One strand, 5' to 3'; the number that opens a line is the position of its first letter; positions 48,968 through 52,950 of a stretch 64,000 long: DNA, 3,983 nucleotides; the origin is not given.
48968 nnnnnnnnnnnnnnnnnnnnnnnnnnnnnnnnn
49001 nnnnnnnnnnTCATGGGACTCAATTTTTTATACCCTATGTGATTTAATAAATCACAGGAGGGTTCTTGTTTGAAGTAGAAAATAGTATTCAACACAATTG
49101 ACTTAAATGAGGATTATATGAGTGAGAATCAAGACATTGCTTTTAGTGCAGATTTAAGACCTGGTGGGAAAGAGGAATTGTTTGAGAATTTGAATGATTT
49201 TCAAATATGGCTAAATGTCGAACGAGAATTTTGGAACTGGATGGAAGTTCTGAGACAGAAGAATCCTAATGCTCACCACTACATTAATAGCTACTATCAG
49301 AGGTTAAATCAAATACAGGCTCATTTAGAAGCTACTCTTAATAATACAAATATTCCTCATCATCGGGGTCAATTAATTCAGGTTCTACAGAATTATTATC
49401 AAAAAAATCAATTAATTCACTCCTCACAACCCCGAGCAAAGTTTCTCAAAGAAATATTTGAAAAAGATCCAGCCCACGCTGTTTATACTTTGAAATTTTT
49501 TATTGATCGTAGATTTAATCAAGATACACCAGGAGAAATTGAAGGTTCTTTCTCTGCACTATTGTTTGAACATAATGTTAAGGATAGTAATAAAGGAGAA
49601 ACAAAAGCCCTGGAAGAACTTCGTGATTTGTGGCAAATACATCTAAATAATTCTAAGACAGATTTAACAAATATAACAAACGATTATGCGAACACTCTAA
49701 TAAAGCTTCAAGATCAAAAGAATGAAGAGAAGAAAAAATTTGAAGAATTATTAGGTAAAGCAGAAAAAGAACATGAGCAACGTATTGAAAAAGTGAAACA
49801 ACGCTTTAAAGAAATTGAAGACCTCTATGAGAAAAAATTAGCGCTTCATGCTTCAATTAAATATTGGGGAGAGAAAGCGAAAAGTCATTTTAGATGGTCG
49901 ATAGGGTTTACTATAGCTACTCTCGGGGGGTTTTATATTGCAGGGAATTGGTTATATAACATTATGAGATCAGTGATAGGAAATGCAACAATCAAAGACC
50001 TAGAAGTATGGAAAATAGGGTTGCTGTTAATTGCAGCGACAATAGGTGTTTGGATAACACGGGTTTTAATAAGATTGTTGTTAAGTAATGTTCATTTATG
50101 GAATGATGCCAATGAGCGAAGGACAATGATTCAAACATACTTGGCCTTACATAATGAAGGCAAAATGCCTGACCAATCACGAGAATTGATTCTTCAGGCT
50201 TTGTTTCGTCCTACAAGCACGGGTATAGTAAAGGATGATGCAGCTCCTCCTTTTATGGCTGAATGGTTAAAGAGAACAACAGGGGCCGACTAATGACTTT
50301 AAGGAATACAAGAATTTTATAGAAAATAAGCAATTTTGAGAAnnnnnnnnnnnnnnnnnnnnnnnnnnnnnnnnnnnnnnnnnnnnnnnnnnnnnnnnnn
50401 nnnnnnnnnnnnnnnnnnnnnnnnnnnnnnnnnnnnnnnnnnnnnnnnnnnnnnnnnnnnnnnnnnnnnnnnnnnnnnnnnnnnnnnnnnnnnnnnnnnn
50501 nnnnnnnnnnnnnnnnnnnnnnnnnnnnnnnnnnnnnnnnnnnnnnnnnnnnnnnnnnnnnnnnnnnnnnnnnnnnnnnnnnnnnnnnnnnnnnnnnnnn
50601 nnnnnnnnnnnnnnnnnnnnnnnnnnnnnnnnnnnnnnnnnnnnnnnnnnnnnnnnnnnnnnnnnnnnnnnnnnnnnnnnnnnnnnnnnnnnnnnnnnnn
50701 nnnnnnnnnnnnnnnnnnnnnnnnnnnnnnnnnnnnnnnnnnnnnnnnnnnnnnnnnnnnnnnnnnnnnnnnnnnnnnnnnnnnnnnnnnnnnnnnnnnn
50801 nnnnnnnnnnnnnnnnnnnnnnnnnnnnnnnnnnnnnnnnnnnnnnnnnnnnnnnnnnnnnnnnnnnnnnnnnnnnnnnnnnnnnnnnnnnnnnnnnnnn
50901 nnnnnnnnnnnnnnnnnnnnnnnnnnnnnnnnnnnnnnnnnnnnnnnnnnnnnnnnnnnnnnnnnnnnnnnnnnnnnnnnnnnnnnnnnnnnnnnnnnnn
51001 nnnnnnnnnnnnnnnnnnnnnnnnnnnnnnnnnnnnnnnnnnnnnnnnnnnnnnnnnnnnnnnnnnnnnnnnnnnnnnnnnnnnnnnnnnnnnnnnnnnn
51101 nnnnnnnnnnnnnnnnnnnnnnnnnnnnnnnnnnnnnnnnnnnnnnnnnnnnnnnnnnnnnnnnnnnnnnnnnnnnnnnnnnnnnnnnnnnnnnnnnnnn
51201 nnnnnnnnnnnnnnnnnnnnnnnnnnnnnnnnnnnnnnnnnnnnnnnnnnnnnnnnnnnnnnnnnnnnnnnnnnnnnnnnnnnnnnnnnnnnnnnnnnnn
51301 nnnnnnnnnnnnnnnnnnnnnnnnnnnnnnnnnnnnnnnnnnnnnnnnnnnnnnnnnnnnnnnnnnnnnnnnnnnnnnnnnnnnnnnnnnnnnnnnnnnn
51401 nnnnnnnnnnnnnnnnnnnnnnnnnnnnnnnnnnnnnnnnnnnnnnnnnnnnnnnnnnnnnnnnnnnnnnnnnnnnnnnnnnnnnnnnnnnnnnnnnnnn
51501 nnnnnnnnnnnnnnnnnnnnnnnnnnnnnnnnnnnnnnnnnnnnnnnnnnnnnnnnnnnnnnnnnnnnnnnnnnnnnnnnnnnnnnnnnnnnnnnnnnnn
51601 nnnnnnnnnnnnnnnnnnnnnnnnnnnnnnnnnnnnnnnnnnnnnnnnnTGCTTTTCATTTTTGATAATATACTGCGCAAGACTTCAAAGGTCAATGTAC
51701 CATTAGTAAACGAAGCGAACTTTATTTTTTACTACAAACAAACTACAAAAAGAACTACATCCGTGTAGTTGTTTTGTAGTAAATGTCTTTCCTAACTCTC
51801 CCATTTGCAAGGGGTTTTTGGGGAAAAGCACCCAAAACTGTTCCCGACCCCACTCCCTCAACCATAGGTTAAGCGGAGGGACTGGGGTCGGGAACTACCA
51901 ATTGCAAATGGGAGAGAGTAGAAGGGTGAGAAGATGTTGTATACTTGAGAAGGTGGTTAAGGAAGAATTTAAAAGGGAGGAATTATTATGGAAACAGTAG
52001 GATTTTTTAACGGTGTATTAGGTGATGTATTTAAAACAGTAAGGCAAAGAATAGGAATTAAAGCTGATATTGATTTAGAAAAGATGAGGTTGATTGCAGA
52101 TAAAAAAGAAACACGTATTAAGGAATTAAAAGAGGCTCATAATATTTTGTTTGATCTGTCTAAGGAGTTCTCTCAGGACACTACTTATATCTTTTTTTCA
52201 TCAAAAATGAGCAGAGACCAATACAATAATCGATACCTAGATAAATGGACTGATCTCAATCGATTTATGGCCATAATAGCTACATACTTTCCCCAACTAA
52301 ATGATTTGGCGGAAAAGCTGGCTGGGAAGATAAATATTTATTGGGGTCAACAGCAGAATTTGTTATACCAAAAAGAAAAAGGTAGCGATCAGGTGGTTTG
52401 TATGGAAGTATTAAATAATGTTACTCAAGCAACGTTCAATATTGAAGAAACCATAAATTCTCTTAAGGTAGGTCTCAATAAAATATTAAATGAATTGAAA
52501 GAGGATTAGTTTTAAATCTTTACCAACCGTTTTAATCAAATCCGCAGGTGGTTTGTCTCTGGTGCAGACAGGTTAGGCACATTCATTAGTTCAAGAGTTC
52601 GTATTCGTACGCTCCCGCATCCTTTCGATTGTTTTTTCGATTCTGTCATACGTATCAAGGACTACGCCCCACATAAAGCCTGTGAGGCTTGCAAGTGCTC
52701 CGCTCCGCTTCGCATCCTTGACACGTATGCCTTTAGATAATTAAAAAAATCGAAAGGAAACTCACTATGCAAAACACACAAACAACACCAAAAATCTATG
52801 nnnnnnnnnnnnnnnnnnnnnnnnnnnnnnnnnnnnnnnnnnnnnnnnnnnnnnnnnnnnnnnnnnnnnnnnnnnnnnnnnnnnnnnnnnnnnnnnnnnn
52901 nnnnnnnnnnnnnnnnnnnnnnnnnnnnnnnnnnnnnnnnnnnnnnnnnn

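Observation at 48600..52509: Candidate multi-gene defence locus: membrane proteins convergent with the TIR gene, plus an unknown divergent gene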

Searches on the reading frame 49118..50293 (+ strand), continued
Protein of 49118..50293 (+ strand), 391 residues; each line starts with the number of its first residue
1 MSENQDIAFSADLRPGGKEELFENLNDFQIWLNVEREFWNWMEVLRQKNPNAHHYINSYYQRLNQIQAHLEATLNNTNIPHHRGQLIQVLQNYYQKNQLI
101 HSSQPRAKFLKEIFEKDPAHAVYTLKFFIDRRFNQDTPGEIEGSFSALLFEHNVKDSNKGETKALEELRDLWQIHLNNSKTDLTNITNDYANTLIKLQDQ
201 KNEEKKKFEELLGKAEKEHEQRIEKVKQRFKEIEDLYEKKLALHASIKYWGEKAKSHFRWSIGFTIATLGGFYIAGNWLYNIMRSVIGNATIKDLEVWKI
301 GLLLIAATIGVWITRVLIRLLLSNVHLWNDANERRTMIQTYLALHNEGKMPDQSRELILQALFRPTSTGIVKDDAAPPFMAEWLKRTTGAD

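Call 43: predict_structure(alignment_id=A1)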
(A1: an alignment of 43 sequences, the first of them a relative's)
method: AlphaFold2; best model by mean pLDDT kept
length: 391 residues; sequences in the alignment: 43
mean_pLDDT: 83.4   pTM: 0.50
mean pLDDT of the five models: 83.4, 83.5, 82.6, 80.5, 80.3
residues with pLDDT >= 90: 177; 70-90: 155; 50-70: 44; < 50: 15
segments of 3 or more residues with pLDDT < 50: 1-3, 367-375, 389-391
pLDDT, mean of each block of 10 residues (from residue 1): 63 89 92 95 89 93 95 88 93 93 91 93 94 90 91 79 80 86 93 95 95 91 84 68 73 87 92 91 78 76 89 91 86 81 73 67 54 48 52 35
secondary structure, 60 per line:
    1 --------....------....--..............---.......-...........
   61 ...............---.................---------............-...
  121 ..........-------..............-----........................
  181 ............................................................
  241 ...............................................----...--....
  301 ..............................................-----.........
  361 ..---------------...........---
elements in order: E9-12 E19-22 H25-38 H42-48 H50-75 H79-95 H105-116 H118-130 H138-151 H157-287 H297-346 H352-362 H378-388

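Call 47: fold_search(model_id=the predicted structure, library=pdb)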
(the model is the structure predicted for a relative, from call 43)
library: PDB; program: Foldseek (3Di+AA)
matches with E <= 10: 271; with E <= 0.001: 0
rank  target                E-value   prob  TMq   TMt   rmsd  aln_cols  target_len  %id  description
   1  9cpb_6U               2.5e-01  0.60  0.23  0.22  39.8       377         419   12  Atomic model of bovine Fallopian tube cilia doublet microtubule (48-nm periodicity) (released 2024-10-30)
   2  8i7r_B8               3.9e-01  0.47  0.25  0.25  37.9       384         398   11  In situ structure of axonemal doublet microtubules in mouse sperm with 48-nm repeat (released 2023-10-11)
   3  8otz_Cv               4.1e-01  0.44  0.25  0.24  41.1       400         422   10  48-nm repeat of the native axonemal doublet microtubule from bovine sperm (released 2023-11-22)
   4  8otz_Cu               5.0e-01  0.41  0.26  0.27  39.8       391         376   12  48-nm repeat of the native axonemal doublet microtubule from bovine sperm (released 2023-11-22)
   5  9fqr_D6               5.0e-01  0.38  0.15  0.22  18.1       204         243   13  96-nm repeat of axonemal doublet microtubules from bovine sperm (released 2025-03-26)
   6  9fqr_Co               6.7e-01  0.87  0.26  0.38  18.4       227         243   11  96-nm repeat of axonemal doublet microtubules from bovine sperm (released 2025-03-26)
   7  8to0_l                6.7e-01  0.44  0.26  0.25  37.5       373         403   12  48-nm repeating structure of doublets from mouse sperm flagella (released 2023-11-01)
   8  8otz_Cq               6.7e-01  0.38  0.26  0.25  37.4       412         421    9  48-nm repeat of the native axonemal doublet microtubule from bovine sperm (released 2023-11-22)
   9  9cpb_5R               7.1e-01  0.44  0.26  0.25  40.4       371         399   10  Atomic model of bovine Fallopian tube cilia doublet microtubule (48-nm periodicity) (released 2024-10-30)
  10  9cpb_5V               7.1e-01  0.41  0.26  0.32  41.2       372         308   11  Atomic model of bovine Fallopian tube cilia doublet microtubule (48-nm periodicity) (released 2024-10-30)
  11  7rro_B7               7.1e-01  0.33  0.26  0.24  38.2       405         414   10  Structure of the 48-nm repeat doublet microtubule from bovine tracheal cilia (released 2021-10-27)
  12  7rro_D8               7.8e-01  0.28  0.24  0.23  33.7       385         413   13  Structure of the 48-nm repeat doublet microtubule from bovine tracheal cilia (released 2021-10-27)
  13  9cpc_3E               8.2e-01  0.41  0.24  0.24  37.0       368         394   13  Atomic model of porcine brain ventricles cilia doublet microtubule (48-nm periodicity) (released 2024-10-23)
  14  8otz_Cm               8.2e-01  0.35  0.23  0.23  36.7       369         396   12  48-nm repeat of the native axonemal doublet microtubule from bovine sperm (released 2023-11-22)
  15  9cpb_5W               8.6e-01  0.30  0.26  0.25  37.6       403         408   10  Atomic model of bovine Fallopian tube cilia doublet microtubule (48-nm periodicity) (released 2024-10-30)
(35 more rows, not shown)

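Call 96: list_cluster_members(proteins=[P0001, P0047, P0106])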
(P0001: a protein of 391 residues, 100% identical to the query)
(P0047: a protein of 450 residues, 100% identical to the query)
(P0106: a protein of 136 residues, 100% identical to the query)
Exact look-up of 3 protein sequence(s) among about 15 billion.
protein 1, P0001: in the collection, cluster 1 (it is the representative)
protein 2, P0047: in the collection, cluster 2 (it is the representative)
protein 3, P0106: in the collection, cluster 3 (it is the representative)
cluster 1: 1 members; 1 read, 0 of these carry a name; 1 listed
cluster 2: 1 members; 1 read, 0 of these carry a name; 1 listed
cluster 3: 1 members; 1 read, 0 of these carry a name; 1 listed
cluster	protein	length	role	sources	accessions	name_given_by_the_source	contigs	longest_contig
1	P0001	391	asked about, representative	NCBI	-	-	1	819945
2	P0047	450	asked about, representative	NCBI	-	-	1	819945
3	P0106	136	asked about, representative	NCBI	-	-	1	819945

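Call 108: search_protein_families(library=padloc, alignment_id=A2, max_evalue=0.00001)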
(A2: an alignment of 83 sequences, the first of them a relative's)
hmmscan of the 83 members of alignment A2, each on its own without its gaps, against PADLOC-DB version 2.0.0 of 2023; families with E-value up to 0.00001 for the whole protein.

A. member 1, L003:7135-7848:+ (237 aa): 0 families

B. families by the number of members that match (of 83 scanned): 194 families (the first 25 are shown)
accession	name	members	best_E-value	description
PDLC03598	REase_MTase_IIG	2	8.2e-277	Type IIG restriction enzyme-methyltransferase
PDLC03599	REase_MTase_IIG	2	1.4e-62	Type IIG restriction enzyme-methyltransferase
PDLC03627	REase_MTase_IIG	2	5e-62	Type IIG restriction enzyme-methyltransferase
PDLC02643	DrmMI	2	5.9e-29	DrmMI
PDLC04135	mad3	2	1.6e-26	mads_3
PDLC02644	DrmMI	2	1.4e-17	DrmMI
PDLC04134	mad2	2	1.6e-09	mads_2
PDLC02646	DrmMI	2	1.7e-09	DrmMI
PDLC03612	REase_MTase_IIG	2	1.5e-08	Type IIG restriction enzyme-methyltransferase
PDLC02914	ATPase-Toprim_I-B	2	7.4e-08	-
PDLC02529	PglX|PglXI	2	1.2e-06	PglX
PDLC02525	PglX|PglXI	2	3.8e-06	PglX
PDLC04505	PDC-M19A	1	2.8e-117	-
PDLC03069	Specificity_I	1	1.8e-89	Type I specificity subunit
PDLC04504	PDC-M19A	1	2e-86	-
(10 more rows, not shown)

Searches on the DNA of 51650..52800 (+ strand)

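Call 72: search_rna_families(source=window, start=51650, end=52800, threshold=evalue, max_evalue=10, show_alignments=2)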
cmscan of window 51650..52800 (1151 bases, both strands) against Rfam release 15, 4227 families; matches with E-value up to 10: 9.
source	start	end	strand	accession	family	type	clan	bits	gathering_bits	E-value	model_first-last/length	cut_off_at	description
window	51837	51898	-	RF04092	MIR1508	Gene; miRNA;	-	22.7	70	0.11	1-91/91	no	MIR1508 microRNA precursor family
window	51837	51899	+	RF03849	MIR1219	Gene; miRNA;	-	19.7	79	0.53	1-82/82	no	MIR1219 microRNA precursor family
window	51840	51895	-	RF03498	mir-3145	Gene; miRNA;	-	19.6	98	0.87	1-84/84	no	mir-3145 microRNA precursor family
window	52472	52501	+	RF01319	CRISPR-DR6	Gene; CRISPR;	-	19.2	39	0.58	1-30/30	no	CRISPR RNA direct repeat element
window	52713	52776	-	RF00239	mir-124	Gene; miRNA;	-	18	49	0.65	1-72/72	no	mir-124 microRNA precursor family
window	51840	51898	+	RF03406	mir-3099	Gene; miRNA;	-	16.6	95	4.7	1-84/84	no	mir-3099 microRNA precursor family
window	52320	52350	+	RF01626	ceN30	Gene; snRNA; snoRNA; CD-box;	-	15.7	65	4.7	1-73/73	no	Caenorhabditis snoRNA ceN30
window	51650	51663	+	RF02162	XIST_A_REPEAT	Gene; sRNA;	-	13.7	33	6.8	25-37/37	5'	XIST RNA A repeat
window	52619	52800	+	RF02763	IsrM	Gene; sRNA;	-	12.2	376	0.91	1-217/329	3'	IsrM sRNA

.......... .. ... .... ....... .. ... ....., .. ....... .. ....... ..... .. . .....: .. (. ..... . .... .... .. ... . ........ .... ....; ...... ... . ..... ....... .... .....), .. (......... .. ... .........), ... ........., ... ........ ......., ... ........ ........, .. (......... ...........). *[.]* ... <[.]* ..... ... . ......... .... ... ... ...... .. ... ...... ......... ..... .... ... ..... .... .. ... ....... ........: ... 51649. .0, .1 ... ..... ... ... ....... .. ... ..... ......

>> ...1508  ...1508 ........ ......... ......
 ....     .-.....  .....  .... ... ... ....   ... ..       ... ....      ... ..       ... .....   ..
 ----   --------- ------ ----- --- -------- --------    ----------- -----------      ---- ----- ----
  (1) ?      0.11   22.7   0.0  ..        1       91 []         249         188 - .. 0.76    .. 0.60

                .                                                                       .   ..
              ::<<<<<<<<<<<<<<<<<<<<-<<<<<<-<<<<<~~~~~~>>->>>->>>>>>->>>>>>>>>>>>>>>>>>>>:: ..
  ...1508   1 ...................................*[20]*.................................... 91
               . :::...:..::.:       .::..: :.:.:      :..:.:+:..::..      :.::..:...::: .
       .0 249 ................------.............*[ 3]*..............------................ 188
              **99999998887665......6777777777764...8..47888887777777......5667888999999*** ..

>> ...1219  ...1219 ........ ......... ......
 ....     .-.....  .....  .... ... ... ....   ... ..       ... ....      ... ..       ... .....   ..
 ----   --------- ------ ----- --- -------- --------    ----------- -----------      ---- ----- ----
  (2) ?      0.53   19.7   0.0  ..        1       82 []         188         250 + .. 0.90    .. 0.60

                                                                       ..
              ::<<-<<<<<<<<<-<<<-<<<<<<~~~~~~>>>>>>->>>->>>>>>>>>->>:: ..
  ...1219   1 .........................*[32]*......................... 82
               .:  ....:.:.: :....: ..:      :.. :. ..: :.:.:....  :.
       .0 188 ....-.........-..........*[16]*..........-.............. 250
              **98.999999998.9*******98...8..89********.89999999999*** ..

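Call 104: search_dna_similar(query=window:51784-51932:+, collection=plasmids, mode=distant, max_evalue=0.001, max_rows=10)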
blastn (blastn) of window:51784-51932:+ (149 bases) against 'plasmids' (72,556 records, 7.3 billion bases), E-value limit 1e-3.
No match.
